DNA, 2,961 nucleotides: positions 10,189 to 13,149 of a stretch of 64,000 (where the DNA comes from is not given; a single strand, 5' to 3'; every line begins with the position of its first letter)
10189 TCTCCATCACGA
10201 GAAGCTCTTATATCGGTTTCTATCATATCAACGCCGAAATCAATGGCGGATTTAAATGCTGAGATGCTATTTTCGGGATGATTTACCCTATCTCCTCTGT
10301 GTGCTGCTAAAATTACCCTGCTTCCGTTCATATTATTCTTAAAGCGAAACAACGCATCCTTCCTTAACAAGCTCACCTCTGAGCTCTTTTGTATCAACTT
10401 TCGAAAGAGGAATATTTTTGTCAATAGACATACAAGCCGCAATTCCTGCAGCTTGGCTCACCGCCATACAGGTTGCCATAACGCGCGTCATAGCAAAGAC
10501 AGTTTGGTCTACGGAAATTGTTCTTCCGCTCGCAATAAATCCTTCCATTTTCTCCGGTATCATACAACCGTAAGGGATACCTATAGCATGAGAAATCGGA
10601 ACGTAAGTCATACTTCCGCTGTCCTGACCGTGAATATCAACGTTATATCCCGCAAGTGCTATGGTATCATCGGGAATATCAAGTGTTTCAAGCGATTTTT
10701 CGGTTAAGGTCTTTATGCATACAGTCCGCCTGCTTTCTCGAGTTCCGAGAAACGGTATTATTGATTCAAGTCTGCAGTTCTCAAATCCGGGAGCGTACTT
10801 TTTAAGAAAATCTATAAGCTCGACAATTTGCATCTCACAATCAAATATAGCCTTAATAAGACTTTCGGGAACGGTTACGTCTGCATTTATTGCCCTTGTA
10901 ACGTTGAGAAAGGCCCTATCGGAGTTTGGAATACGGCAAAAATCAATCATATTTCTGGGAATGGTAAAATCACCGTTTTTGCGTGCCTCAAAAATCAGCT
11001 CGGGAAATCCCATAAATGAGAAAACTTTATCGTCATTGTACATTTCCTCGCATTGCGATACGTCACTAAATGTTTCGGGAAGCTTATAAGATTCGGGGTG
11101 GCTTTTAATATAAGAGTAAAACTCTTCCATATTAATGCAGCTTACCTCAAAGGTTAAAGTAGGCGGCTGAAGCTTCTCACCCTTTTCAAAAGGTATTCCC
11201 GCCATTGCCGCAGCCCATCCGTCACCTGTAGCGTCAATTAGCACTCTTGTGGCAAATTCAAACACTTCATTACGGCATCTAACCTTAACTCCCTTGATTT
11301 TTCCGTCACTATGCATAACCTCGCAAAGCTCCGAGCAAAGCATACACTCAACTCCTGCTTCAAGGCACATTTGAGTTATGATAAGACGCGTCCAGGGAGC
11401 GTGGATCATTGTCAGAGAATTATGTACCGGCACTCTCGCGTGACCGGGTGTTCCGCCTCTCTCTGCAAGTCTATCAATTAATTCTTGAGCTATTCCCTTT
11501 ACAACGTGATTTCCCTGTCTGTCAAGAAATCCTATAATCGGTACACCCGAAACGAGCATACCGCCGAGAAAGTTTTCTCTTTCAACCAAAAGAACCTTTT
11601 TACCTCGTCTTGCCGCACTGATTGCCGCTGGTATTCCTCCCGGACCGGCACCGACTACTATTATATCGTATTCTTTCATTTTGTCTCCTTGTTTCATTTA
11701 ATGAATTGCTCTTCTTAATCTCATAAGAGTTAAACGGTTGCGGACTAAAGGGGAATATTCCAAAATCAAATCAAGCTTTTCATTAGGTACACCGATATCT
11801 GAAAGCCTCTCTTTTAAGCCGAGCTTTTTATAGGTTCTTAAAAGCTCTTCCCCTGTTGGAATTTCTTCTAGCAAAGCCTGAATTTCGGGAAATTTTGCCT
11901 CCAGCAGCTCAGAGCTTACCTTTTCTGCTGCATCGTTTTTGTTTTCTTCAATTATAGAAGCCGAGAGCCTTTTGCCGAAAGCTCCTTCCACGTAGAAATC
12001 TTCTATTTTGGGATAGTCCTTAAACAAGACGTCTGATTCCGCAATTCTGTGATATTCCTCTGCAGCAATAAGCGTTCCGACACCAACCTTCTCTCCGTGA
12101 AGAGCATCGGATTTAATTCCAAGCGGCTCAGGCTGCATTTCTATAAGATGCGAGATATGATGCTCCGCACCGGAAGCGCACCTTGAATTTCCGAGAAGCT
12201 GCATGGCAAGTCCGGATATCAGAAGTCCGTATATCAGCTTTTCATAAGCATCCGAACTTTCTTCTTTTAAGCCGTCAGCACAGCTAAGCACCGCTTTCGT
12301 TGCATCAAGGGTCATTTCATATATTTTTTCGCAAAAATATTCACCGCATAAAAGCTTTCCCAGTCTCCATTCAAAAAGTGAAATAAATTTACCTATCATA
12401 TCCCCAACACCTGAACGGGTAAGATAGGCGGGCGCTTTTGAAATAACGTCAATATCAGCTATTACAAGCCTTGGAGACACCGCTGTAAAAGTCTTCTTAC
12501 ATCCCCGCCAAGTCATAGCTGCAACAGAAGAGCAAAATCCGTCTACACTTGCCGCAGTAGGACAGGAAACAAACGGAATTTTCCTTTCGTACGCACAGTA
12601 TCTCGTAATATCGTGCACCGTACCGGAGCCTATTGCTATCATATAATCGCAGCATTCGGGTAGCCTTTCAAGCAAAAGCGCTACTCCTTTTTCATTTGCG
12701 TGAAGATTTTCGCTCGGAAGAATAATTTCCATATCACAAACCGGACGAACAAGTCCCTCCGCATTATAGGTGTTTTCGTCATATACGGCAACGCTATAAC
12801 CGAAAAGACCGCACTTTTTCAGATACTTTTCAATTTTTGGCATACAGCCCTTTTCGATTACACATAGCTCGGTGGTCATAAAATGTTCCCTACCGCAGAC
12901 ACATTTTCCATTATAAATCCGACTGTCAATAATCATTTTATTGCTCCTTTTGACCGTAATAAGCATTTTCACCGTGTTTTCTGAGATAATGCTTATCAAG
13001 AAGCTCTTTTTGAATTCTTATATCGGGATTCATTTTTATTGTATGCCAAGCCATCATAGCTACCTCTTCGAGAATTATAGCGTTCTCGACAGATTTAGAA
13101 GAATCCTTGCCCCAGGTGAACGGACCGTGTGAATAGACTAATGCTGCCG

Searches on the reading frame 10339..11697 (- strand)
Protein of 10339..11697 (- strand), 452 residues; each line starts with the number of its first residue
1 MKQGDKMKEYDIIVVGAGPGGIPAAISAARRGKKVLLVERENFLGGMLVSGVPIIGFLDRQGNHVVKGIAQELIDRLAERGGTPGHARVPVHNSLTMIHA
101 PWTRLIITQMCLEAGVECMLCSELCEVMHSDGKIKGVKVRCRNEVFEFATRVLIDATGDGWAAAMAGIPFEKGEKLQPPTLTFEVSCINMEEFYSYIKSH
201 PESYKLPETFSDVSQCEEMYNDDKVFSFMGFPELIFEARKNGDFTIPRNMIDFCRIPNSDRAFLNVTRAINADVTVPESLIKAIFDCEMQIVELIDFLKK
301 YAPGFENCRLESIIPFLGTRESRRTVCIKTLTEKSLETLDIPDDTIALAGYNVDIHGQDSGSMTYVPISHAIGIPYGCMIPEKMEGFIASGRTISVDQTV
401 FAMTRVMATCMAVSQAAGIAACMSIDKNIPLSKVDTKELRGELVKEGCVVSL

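Call 62: search_protein_families(library=pfam, proteins=[window:10339-11697:-], max_evalue=0.00001)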
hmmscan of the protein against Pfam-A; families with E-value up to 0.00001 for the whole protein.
window:10339-11697:- (452 aa): 5 families
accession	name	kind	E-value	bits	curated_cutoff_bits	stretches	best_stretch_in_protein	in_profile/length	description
PF12831.13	FAD_oxidored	-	5e-93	313.1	27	1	11-443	1-416/416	FAD dependent oxidoreductase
PF00890.30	FAD_binding_2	-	3.4e-08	33.6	20.4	1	11-48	1-38/414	FAD binding domain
PF07992.20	Pyr_redox_2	-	8.7e-08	32.4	26.1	1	10-168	1-116/291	Pyridine nucleotide-disulphide oxidoreductase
PF03486.20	HI0933_like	-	6.5e-07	29.5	50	1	11-48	2-40/244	HI0933-like protein Rossmann domain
PF13450.12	NAD_binding_8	-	1.5e-06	28.8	21.9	1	14-50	1-37/68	NAD(P)-binding Rossmann-like domain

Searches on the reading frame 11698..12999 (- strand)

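Call 62: search_protein_families(library=pfam, proteins=[window:11698-12999:-], max_evalue=0.00001)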
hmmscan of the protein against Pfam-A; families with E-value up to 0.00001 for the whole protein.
window:11698-12999:- (433 aa): 2 families
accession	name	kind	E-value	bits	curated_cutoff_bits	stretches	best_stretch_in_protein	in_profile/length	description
PF13685.12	Fe-ADH_2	-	1.7e-28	100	28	1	47-190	1-149/149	Iron-containing alcohol dehydrogenase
PF00465.25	Fe-ADH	-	2e-06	27.9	31.3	1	48-182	6-167/168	Iron-containing alcohol dehydrogenase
